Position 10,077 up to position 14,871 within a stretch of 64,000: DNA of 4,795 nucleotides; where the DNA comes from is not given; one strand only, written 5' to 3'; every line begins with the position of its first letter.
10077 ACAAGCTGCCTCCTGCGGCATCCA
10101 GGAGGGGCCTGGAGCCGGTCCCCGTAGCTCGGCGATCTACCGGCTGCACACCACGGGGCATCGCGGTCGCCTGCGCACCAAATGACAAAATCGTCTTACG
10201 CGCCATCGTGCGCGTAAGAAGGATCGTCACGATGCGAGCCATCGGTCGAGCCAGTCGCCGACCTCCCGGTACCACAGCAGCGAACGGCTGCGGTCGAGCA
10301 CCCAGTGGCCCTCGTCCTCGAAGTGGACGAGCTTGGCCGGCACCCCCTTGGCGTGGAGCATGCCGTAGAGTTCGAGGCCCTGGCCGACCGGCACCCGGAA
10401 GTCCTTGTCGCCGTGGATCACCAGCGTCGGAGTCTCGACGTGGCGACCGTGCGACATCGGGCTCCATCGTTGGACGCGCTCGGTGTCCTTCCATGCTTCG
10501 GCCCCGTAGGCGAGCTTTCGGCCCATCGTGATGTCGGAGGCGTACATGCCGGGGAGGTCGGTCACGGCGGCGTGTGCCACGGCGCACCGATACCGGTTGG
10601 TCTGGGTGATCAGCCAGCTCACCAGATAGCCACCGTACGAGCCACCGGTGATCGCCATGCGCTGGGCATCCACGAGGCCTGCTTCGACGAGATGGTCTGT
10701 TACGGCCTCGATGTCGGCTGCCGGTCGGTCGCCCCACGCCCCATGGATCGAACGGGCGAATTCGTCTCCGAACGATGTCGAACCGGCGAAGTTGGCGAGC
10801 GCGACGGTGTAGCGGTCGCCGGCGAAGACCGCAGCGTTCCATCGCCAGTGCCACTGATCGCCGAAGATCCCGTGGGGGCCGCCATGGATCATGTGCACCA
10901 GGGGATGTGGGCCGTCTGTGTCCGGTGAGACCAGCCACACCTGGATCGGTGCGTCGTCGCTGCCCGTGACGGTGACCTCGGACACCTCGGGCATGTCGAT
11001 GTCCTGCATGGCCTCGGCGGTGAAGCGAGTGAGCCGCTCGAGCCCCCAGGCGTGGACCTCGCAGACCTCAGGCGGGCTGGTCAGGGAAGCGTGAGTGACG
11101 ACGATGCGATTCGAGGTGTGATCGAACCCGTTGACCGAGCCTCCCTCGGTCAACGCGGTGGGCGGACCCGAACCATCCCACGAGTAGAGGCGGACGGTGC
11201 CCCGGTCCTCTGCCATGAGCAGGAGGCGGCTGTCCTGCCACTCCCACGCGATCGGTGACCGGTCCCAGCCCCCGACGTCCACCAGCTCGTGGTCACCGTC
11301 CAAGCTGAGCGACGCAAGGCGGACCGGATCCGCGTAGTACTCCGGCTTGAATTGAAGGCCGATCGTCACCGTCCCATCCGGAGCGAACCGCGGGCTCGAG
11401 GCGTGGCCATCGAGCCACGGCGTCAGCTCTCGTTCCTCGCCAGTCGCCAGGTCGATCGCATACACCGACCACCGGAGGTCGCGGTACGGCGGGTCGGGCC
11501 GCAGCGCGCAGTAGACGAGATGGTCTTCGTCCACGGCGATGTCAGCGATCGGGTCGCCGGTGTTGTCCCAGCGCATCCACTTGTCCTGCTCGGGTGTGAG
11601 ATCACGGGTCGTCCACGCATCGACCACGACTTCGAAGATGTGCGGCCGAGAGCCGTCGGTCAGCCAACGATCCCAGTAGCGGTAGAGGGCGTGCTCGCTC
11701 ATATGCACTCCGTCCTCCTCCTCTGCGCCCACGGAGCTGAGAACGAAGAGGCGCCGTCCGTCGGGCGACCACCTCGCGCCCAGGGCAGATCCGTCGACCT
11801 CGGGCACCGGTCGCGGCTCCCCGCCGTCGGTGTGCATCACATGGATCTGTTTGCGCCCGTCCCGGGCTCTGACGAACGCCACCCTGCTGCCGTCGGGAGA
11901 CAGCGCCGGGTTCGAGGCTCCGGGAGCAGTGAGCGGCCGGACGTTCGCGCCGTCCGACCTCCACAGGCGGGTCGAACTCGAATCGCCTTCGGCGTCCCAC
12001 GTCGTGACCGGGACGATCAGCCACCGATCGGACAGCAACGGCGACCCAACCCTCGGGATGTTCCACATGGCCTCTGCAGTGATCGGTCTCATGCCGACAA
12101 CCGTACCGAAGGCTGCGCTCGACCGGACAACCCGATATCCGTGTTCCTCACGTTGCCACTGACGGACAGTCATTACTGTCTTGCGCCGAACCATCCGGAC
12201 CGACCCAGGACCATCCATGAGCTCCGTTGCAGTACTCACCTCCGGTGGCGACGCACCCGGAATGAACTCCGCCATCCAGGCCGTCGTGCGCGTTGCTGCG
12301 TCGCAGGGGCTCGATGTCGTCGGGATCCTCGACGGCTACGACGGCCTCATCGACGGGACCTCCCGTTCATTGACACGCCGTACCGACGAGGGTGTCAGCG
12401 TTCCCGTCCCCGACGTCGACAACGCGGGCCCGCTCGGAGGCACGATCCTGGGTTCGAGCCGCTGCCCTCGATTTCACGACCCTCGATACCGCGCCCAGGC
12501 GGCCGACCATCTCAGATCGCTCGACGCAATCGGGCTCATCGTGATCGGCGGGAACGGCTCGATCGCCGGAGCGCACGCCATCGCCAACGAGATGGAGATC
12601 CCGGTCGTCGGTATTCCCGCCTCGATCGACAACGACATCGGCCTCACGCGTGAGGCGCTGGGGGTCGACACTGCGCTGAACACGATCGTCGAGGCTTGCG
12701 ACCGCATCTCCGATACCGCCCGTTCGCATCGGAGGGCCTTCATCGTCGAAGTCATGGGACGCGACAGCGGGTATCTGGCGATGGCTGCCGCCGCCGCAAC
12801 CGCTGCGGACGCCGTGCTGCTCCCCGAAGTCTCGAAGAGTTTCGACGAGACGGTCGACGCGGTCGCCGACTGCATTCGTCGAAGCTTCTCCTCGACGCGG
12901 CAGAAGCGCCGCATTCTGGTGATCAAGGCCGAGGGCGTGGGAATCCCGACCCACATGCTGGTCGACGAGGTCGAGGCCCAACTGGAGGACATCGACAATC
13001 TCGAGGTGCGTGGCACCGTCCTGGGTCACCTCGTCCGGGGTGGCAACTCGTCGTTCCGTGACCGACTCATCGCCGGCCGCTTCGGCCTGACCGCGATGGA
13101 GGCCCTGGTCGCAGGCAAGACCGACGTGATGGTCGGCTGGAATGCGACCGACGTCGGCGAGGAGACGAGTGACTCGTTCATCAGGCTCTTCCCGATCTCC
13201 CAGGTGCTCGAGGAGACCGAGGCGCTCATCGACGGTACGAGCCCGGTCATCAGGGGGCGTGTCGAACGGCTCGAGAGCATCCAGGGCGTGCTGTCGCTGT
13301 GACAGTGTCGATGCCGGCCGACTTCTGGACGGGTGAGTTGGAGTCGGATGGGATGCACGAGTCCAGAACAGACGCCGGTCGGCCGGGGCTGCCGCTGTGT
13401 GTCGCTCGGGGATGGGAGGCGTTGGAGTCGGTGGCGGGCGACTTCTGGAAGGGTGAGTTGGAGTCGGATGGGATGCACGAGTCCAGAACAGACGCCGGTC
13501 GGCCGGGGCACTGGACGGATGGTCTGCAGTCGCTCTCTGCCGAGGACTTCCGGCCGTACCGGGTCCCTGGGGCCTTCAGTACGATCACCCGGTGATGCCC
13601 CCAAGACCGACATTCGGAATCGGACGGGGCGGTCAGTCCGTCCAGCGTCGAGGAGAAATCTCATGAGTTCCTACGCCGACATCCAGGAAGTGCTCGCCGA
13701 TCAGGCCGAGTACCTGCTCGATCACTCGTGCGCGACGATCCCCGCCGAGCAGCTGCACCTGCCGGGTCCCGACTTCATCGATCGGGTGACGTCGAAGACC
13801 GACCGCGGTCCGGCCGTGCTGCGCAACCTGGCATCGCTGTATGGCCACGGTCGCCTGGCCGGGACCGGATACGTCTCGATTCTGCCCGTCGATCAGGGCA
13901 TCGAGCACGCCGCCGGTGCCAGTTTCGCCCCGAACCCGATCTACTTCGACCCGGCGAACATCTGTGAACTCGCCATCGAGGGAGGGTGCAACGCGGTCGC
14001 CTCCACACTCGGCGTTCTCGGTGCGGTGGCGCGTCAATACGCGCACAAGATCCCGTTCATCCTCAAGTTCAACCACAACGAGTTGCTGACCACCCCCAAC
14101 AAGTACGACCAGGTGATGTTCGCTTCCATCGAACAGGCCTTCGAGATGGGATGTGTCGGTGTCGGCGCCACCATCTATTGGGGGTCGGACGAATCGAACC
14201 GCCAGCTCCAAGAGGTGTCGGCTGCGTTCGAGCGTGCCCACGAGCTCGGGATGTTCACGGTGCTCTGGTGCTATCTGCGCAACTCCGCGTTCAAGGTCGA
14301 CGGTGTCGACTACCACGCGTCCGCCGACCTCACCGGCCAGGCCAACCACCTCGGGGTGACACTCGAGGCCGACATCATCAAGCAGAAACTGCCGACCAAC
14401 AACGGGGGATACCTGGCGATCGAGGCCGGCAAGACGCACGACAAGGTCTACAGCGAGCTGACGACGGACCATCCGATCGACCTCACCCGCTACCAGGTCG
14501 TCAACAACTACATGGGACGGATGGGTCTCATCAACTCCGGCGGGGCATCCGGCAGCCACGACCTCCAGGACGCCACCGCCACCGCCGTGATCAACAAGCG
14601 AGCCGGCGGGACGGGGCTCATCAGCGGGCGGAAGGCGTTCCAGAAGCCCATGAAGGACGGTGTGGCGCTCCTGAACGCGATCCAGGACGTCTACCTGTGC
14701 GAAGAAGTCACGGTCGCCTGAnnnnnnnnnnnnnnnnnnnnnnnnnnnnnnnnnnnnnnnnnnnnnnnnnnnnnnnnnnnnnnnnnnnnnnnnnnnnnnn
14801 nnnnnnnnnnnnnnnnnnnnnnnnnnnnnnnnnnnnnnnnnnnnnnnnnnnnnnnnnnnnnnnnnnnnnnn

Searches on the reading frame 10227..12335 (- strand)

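Call 24: search_protein_families(library=pfam, proteins=[window:10227-12335:-], max_evalue=0.001)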
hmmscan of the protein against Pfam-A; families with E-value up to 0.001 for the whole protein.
window:10227-12335:- (702 aa): 4 families
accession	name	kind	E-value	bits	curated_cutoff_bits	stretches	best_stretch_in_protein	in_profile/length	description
PF00326.27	Peptidase_S9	-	2.5e-51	174.6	22.6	1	495-701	1-211/213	Prolyl oligopeptidase family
PF07676.18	PD40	-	2.6e-11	43.6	20.9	1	133-166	3-38/38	WD40-like Beta Propeller Repeat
PF20434.5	BD-FAE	-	1.4e-07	31.7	26.8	1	555-658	86-213/215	BD-FAE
PF00561.26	Abhydrolase_1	-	0.00061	20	25.8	0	612-680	183-241/245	alpha/beta hydrolase fold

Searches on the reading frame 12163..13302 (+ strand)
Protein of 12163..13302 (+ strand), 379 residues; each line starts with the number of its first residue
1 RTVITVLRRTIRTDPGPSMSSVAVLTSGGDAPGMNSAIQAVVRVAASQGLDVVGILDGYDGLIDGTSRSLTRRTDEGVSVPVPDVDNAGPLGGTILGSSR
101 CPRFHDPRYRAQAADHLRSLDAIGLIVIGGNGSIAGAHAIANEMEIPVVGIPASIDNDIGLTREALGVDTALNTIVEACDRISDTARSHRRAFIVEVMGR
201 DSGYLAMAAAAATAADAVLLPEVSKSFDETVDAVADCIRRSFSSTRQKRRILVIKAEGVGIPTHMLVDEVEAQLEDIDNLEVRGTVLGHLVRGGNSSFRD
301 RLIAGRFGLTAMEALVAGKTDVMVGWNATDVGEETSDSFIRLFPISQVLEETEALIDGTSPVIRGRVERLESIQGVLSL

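Call 25: search_protein_families(library=pfam, proteins=[window:12163-13302:+], max_evalue=0.001)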
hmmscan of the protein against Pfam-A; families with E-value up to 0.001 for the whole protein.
window:12163-13302:+ (379 aa): 1 family
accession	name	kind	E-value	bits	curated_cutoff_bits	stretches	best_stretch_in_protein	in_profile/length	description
PF00365.25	PFK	-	1.1e-88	297.7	30.9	1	22-315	2-277/277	Phosphofructokinase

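Call 57: search_protein_families(library=ncbifam, proteins=[window:12181-13302:+], max_evalue=0.001)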
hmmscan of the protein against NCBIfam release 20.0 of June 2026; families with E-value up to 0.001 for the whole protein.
window:12181-13302:+ (373 aa): 11 families
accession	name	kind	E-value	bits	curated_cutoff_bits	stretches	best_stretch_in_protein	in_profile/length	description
NF002872.1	PRK03202.1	subfamily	1.8e-91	306.5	253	1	16-329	3-299/323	ATP-dependent 6-phosphofructokinase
TIGR02482.1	PFKA_ATP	equivalog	3.2e-91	305.5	371.35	1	16-323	2-290/301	6-phosphofructokinase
TIGR02483.1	PFK_mixed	subfamily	3.2e-71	240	430.55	1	16-326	2-317/325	phosphofructokinase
TIGR02478.1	6PF1K_euk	equivalog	1.1e-68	232.2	708.4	2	138-316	139-316/744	6-phosphofructokinase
NF010674.0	PRK14071.1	equivalog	7.1e-58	196.2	544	1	15-326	6-327/360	ATP-dependent 6-phosphofructokinase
NF005301.0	PRK06830.1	equivalog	6.4e-37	127.1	400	1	11-254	79-315/445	ATP-dependent 6-phosphofructokinase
NF041103.1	PFKA_PPi_Ttgales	equivalog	5.3e-35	121.2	550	1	16-268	1-255/407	diphosphate--fructose-6-phosphate 1-phosphotransferase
NF010675.0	PRK14072.1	subfamily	1.6e-22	79.8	273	1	15-273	5-267/416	diphosphate--fructose-6-phosphate 1-phosphotransferase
NF005482.0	PRK07085.1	subfamily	2.5e-17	62.6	446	1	14-238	74-302/558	diphosphate--fructose-6-phosphate 1-phosphotransferase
NF005121.0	PRK06555.1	equivalog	4.6e-16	58.6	395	1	108-206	105-209/404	pyrophosphate--fructose-6-phosphate 1-phosphotransferase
TIGR02477.1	PFKA_PPi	equivalog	2.5e-13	49.4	587.95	1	15-237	69-291/539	diphosphate--fructose-6-phosphate 1-phosphotransferase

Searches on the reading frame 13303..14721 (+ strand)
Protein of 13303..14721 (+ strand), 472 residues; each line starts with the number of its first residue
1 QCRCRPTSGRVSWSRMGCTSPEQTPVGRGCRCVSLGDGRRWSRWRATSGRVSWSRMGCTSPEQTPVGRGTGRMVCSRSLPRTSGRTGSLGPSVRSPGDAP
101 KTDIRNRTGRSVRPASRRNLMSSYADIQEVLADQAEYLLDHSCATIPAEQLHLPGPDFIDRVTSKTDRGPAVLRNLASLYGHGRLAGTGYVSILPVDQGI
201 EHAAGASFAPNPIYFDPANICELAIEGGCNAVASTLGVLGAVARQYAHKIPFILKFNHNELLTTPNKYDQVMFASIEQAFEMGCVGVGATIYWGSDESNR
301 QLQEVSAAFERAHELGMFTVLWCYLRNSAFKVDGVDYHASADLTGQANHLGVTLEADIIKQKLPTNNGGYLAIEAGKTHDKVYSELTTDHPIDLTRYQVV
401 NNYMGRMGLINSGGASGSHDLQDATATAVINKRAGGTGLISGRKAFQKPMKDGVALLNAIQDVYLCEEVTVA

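Call 25: search_protein_families(library=pfam, proteins=[window:13303-14721:+], max_evalue=0.001)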
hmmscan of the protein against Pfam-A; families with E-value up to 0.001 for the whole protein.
window:13303-14721:+ (472 aa): 1 family
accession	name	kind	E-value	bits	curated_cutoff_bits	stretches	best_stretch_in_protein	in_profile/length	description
PF01791.15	DeoC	-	7.1e-63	212.7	23.8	1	192-448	2-229/229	DeoC/LacD family aldolase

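Call 57: search_protein_families(library=ncbifam, proteins=[window:13333-14721:+], max_evalue=0.001)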
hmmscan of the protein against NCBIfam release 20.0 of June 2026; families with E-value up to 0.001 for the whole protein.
window:13333-14721:+ (462 aa): 8 families
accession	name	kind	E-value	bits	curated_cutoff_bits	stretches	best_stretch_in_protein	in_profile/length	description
NF006707.0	PRK09250.1-4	equivalog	8.2e-195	646.7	327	1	114-462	4-355/355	class I fructose-bisphosphate aldolase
NF006706.0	PRK09250.1-3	equivalog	5.6e-173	574.7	664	1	115-462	2-350/350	class I fructose-bisphosphate aldolase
NF006705.0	PRK09250.1-2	equivalog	1.3e-159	530.7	682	1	116-462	3-349/349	class I fructose-bisphosphate aldolase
NF006704.0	PRK09250.1-1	equivalog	4.6e-62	209.6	277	1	159-454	18-305/308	class I fructose-bisphosphate aldolase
NF005321.0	PRK06852.1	equivalog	5.3e-21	75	420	1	177-358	33-218/308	aldolase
NF005556.0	PRK07226.1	subfamily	1e-20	74.3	241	1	179-352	19-180/267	2-amino-3,7-dideoxy-D-threo-hept-6-ulosonate synthase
NF040816.1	Fbpase1_Arch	equivalog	1.9e-16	60.3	430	1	178-327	18-169/271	class I fructose-bisphosphate aldolase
TIGR01949.1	ADH_synth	equivalog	6.7e-13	48.9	299.45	1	174-352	9-174/255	2-amino-3,7-dideoxy-D-threo-hept-6-ulosonate synthase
